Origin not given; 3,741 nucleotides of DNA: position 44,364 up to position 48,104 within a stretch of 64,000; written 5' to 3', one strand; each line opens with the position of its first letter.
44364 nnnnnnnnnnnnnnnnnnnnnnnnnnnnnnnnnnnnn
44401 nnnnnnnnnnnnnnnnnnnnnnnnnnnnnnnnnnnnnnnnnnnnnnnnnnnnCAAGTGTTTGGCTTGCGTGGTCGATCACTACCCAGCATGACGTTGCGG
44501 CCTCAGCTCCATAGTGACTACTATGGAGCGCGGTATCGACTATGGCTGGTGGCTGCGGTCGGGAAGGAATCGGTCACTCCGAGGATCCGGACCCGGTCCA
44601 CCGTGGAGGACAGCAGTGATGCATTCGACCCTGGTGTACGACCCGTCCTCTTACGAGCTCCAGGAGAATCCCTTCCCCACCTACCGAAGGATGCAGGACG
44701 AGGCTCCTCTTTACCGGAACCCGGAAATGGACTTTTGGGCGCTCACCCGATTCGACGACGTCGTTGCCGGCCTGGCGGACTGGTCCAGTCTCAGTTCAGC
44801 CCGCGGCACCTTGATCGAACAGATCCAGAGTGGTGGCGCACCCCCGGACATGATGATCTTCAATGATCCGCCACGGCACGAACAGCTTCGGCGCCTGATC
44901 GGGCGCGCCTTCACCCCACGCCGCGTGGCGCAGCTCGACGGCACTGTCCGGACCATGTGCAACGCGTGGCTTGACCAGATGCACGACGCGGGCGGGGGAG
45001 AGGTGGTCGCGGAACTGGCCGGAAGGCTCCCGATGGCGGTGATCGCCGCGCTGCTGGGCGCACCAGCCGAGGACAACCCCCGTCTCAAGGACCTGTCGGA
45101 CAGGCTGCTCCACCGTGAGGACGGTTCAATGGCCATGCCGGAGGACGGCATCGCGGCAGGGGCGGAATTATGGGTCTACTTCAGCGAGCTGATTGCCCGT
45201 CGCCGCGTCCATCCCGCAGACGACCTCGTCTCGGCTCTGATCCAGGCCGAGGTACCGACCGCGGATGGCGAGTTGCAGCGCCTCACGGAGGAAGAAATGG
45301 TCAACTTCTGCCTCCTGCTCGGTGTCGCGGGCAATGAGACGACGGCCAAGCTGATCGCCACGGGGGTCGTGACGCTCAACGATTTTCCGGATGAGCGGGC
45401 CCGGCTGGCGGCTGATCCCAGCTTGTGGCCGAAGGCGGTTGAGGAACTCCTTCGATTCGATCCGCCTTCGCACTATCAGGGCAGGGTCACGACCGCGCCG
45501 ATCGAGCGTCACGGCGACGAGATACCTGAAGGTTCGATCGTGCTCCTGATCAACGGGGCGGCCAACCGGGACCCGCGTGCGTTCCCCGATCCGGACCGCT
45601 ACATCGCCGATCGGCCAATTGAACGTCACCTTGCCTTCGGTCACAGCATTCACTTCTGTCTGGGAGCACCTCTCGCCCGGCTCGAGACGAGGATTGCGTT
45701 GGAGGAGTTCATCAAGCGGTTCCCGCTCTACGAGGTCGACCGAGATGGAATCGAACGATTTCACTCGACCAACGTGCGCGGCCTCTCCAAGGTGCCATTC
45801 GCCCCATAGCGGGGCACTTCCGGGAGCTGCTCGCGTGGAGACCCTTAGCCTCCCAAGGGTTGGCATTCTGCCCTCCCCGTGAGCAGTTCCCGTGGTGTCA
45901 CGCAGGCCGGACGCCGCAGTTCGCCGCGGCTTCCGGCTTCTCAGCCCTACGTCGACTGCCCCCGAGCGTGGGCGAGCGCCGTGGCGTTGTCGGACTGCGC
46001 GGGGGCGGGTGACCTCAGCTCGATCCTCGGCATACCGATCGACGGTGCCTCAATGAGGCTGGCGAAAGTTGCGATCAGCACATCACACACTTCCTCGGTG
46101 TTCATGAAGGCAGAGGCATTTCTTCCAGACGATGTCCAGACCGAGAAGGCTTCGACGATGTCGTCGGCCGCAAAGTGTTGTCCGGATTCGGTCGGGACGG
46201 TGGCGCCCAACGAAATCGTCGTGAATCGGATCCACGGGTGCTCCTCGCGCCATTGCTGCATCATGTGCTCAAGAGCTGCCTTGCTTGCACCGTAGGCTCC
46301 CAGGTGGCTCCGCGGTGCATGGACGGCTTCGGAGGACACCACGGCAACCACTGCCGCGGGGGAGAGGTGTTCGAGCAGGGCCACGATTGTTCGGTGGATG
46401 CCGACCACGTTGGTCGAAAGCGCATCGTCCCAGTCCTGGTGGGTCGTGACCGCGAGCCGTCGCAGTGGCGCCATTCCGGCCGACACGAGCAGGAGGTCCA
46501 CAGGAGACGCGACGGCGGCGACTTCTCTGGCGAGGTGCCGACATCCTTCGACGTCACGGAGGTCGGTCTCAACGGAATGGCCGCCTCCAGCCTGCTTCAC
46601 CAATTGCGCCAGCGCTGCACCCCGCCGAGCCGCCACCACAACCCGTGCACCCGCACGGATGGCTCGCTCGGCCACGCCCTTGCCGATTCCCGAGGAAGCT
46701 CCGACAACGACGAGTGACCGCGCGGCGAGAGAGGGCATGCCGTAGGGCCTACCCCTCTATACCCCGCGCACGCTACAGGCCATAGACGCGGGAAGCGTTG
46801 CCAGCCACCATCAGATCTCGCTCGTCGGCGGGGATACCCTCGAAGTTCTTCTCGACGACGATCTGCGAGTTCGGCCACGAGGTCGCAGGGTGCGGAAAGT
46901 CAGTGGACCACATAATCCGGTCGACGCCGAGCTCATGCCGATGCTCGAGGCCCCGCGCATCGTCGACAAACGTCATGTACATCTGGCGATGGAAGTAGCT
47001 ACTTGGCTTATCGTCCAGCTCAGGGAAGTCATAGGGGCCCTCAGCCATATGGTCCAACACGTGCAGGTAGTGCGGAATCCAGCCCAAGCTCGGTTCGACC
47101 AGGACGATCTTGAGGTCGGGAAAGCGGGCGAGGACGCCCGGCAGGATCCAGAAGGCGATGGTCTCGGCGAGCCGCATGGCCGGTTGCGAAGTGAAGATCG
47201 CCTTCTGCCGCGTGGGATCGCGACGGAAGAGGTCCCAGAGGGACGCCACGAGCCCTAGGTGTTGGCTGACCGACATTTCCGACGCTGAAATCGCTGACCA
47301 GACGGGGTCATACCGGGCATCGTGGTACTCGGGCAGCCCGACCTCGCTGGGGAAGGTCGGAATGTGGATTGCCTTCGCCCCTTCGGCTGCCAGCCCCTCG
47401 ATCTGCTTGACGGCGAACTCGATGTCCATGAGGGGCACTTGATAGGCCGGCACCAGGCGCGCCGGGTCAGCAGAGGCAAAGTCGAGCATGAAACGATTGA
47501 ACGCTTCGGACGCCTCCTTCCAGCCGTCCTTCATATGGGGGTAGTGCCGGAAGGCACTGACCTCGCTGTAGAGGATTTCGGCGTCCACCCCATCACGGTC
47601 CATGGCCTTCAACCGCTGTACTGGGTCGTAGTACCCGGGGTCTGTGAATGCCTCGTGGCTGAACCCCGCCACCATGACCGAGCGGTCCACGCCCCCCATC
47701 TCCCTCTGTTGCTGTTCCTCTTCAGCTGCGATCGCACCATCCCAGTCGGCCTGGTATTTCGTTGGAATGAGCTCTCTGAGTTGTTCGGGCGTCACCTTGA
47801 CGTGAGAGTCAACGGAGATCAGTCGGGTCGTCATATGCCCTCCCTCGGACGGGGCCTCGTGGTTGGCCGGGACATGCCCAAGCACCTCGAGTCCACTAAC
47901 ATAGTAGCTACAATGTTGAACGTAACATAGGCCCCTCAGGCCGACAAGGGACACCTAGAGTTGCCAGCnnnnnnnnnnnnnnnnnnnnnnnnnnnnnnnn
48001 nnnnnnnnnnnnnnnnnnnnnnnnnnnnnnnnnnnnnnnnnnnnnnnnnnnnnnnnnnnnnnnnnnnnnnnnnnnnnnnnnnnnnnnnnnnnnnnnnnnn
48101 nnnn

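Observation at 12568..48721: Seven copies of an AT-rich 18-bp palindrome define a putative multi-operon regulon across the catabolic island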

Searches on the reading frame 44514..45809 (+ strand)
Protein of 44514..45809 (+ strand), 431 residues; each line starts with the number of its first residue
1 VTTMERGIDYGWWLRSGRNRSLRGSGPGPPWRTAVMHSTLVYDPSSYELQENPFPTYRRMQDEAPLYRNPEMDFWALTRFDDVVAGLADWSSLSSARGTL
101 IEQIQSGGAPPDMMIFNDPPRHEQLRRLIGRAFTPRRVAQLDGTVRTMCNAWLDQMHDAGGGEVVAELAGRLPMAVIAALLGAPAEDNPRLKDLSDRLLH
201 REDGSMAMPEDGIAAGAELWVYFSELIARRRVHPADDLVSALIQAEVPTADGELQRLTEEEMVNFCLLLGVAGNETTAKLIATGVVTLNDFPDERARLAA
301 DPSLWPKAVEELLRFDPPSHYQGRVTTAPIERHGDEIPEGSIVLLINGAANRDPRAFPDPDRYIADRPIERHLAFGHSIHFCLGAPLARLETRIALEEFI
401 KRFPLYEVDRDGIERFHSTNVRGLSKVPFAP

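Call 8: search_protein_families(library=pfam, proteins=[window:44514-45809:+])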
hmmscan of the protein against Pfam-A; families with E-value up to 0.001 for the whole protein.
window:44514-45809:+ (431 aa): 1 family
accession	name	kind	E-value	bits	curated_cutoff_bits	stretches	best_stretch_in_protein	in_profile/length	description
PF00067.27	p450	-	2.2e-21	76.6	22.8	1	307-415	326-444/462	Cytochrome P450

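Call 44: search_solved_structures(query=window:44619-45809:+, max_evalue=1e-20)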
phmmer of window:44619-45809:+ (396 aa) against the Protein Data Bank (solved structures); distinct sequences matched with E-value up to 1e-20: 388 (the best 60 are shown).
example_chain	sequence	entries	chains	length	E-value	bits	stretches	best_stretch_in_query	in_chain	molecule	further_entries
8vxi_A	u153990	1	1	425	1.2e-70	241.9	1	29-393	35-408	CYP125MRCA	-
8vxg_A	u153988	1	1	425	1.4e-69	238.4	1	29-393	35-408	CYP125MRCA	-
3a4g_A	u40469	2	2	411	1.5e-65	225.2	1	9-394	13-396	Vitamin D hydroxylase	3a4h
5gnm_A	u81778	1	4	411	2.7e-65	224.3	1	9-394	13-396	Vitamin D(3) 25-hydroxylase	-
5vws_A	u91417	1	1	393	7.3e-65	222.9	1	19-393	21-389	Cytochrome P450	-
3vrm_A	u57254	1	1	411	8.2e-65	222.7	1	9-394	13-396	Vitamin D(3) 25-hydroxylase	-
3a4z_A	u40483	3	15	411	1.5e-64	221.9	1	9-394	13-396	Vitamin D hydroxylase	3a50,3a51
5gnl_A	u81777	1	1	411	1.5e-64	221.9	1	9-394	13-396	Vitamin D(3) 25-hydroxylase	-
6gmf_A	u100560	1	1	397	6.6e-64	219.8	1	10-368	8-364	Putative cytochrome P450 hydroxylase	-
8gue_A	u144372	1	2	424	1.4e-63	218.7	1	14-393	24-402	Cytochrome P450 monooxygenase PikC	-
7xbm_A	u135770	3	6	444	1.7e-63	218.5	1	14-393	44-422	Cytochrome P450 monooxygenase PikC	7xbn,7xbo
2bvj_A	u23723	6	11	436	3e-63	217.6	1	14-393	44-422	CYTOCHROME P450 MONOOXYGENASE | CYTOCHROME P450 HYDROXYLASE PIKC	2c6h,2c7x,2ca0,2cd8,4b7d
2vz7_A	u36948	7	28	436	4.9e-63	216.9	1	14-393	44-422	CYTOCHROME P450 MONOOXYGENASE | CYTOCHROME P450 HYDROXYLASE PIKC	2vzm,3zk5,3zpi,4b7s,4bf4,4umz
2whw_A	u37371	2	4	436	4.9e-63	216.9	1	14-393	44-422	CYTOCHROME P450 MONOOXYGENASE | CYTOCHROME P450 HYDROXYLASE PIKC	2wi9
5ofq_A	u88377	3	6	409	2.5e-62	214.6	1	10-392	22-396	Cytochrome P450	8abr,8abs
7wex_A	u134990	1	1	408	7.7e-62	213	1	14-393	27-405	Cytochrome P450 hydroxylase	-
7y9o_A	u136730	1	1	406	2.1e-61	211.5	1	17-372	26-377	Cytochrome P450 monooxygenase YjiB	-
7y97_A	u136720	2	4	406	2.1e-59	205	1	17-372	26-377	Cytochrome P450 monooxygenase YjiB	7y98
5l90_A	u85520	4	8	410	2.3e-59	204.8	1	13-389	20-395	Cytochrome P450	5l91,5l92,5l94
2wgy_A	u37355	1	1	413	3e-59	204.5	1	11-394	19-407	CYTOCHROME P450 130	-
2wh8_A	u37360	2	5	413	8.1e-59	203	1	11-394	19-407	PUTATIVE CYTOCHROME P450 130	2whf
2uuq_A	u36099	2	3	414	8.5e-59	202.9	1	11-394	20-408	CYTOCHROME P450 130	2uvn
4yzr_A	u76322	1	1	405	2.8e-58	201.2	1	5-394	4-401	Polyketide biosynthesis cytochrome P450 PksS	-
1jip_A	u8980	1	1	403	1.4e-57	199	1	13-393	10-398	CYTOCHROME P450 107A1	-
4rm4_A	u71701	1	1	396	1.5e-57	198.9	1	17-372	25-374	Cytochrome P450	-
1jio_A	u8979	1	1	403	2e-57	198.4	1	13-393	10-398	CYTOCHROME P450 107A1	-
1egy_A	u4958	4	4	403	2.7e-57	198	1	17-393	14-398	CYTOCHROME P450ERYF | CYTOCHROME P450 107A1 | CYTOCHROME P450 ERYF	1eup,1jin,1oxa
3ejb_B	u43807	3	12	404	4.2e-57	197.4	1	8-371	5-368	Biotin biosynthesis cytochrome P450-like enzyme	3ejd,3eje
4z5p_A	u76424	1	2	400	1.1e-55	192.7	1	23-393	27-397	Cytochrome P450 hydroxylase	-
5cje_A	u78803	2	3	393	1.3e-55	192.5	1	14-393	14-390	Cytochrome P450 hydroxylase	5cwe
8fz8_A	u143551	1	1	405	6.4e-55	190.2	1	11-370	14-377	Cytochrome P450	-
8yhn_A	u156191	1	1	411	7.4e-55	190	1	7-372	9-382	Cytochrome P450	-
4ggv_A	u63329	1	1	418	1.2e-54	189.3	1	24-375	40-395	Cytochrome P450 superfamily protein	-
7ayx_A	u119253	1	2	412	2.3e-54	188.4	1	34-391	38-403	Cytochrome P450 113A1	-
3r9b_A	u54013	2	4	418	4.4e-54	187.4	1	15-392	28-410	CYTOCHROME P450 164A2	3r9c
9vgm_A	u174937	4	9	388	8.2e-54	186.5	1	82-382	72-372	Cytochrome P450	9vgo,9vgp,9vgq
8w6z_A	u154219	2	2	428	3.6e-53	184.4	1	17-393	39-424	Cytochrome P450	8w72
8fbc_A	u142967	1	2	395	4e-53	184.3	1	6-378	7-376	Cytochrome P450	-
9vgn_A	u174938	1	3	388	5.2e-53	183.9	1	82-382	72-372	Cytochrome P450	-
4e2p_A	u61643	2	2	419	7.4e-53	183.4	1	34-381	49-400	Cytochrome P450 107B1 (P450CVIIB1)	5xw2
2jjn_A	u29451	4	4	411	1.1e-52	182.8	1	25-382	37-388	CYTOCHROME P450 113A1 | ERYTHROMYCIN B/D C-12 HYDROXYLASE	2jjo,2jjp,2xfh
2wm4_A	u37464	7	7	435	1.1e-52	182.8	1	39-393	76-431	PUTATIVE CYTOCHROME P450 124 | Methyl-branched lipid omega-hydroxylase | CYP124 in complex with inhibitor carbethoxyhexyl imidazole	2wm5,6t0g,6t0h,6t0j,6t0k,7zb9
4l0e_A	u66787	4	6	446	1.6e-52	182.3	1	6-394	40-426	P450 monooxygenase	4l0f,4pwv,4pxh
6gk5_A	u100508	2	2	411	2e-52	181.9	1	16-375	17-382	Cytochrome P450 CYP267B1 protein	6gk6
4mm0_A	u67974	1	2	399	6.4e-52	180.3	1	77-378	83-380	P450-like monooxygenase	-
5li6_A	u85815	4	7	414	4.6e-51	177.5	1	33-372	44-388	Putative cytochrome P450 126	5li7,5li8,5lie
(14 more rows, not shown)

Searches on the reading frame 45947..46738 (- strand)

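Call 8: search_protein_families(library=pfam, proteins=[window:45947-46738:-])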
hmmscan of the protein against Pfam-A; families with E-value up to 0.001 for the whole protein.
window:45947-46738:- (263 aa): 4 families
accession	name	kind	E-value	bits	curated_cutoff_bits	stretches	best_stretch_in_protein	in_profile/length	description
PF00106.31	adh_short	-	7.2e-32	110.9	26.6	1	9-187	3-188/195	short chain dehydrogenase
PF13561.12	adh_short_C2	-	3.6e-24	86.1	27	1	13-209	1-205/236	Enoyl-(Acyl carrier protein) reductase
PF08659.16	KR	-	4.1e-07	30.5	22.6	1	10-166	4-166/180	KR domain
PF01370.27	Epimerase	-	7e-06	26.1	20.9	1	10-176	2-168/240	NAD dependent epimerase/dehydratase family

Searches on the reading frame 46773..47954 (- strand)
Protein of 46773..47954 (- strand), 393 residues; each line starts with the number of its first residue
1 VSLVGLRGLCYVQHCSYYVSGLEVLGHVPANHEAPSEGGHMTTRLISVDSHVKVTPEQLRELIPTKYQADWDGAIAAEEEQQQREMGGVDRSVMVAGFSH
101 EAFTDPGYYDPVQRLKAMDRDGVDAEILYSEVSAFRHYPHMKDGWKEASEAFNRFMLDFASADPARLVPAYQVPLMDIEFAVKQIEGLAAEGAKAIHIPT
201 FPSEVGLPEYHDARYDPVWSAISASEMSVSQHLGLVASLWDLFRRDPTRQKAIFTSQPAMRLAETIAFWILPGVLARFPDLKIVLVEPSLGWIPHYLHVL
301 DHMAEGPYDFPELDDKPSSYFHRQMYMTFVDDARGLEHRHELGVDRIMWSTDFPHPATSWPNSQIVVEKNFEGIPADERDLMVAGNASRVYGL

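Call 8: search_protein_families(library=pfam, proteins=[window:46773-47954:-])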
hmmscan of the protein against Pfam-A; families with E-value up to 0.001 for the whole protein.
window:46773-47954:- (393 aa): 1 family
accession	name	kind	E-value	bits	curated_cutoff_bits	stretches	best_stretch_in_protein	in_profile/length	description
PF04909.20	Amidohydro_2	-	1.6e-19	71.2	26.4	1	49-393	2-289/289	Amidohydrolase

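Call 17: search_protein_families(library=ncbifam, proteins=[window:46773-47954:-], max_evalue=0.001)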
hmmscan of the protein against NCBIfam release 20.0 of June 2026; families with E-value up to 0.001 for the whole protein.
window:46773-47954:- (393 aa): 0 families

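Call 45: search_solved_structures(query=window:46773-47834:-, max_evalue=0.00001)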
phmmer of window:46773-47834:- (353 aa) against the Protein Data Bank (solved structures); distinct sequences matched with E-value up to 0.00001: 22.
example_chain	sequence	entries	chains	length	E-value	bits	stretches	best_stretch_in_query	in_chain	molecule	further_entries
8uyr_A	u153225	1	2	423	8.2e-29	104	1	64-349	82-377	DitZ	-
6omp_A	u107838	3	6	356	8.2e-24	87.5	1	60-348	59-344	PtmU3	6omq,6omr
4icm_A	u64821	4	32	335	2.7e-15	59.5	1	73-351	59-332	5-carboxyvanillate decarboxylase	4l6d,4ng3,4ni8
6mgt_A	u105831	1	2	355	9.3e-13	51.2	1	67-352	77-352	2-amino-3-carboxymuconate 6-semialdehyde decarboxylase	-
4ifr_A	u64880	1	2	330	2.3e-12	49.9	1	67-352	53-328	2-amino-3-carboxymuconate 6-semialdehyde decarboxylase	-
4ifk_A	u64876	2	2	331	2.3e-12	49.9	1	67-352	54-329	2-amino-3-carboxymuconate 6-semialdehyde decarboxylase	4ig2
8yt2_A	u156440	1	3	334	2.5e-12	49.8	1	67-352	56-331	2-amino-3-carboxymuconate 6-semialdehyde decarboxylase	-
4ifk_B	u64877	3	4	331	2.7e-12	49.7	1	57-352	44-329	2-amino-3-carboxymuconate 6-semialdehyde decarboxylase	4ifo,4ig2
2hbv_A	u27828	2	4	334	5.3e-12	48.7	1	67-352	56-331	2-amino-3-carboxymuconate 6-semialdehyde decarboxylase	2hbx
4epk_A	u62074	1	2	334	6.1e-12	48.5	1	67-352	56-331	2-amino-3-carboxymuconate 6-semialdehyde decarboxylase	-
6mgs_A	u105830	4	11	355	6.4e-12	48.4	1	67-352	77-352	2-amino-3-carboxymuconate 6-semialdehyde decarboxylase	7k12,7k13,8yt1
4era_A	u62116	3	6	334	7.4e-12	48.2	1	67-352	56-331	2-amino-3-carboxymuconate 6-semialdehyde decarboxylase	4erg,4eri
8sm9_F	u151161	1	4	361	3.7e-09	39.3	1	84-318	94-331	Amidohydrolase 2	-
4dzi_A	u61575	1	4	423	1.6e-08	37.2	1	66-317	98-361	Putative TIM-barrel metal-dependent hydrolase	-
8sm8_G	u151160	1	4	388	2.6e-08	36.5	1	109-353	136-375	Putative amidohydrolase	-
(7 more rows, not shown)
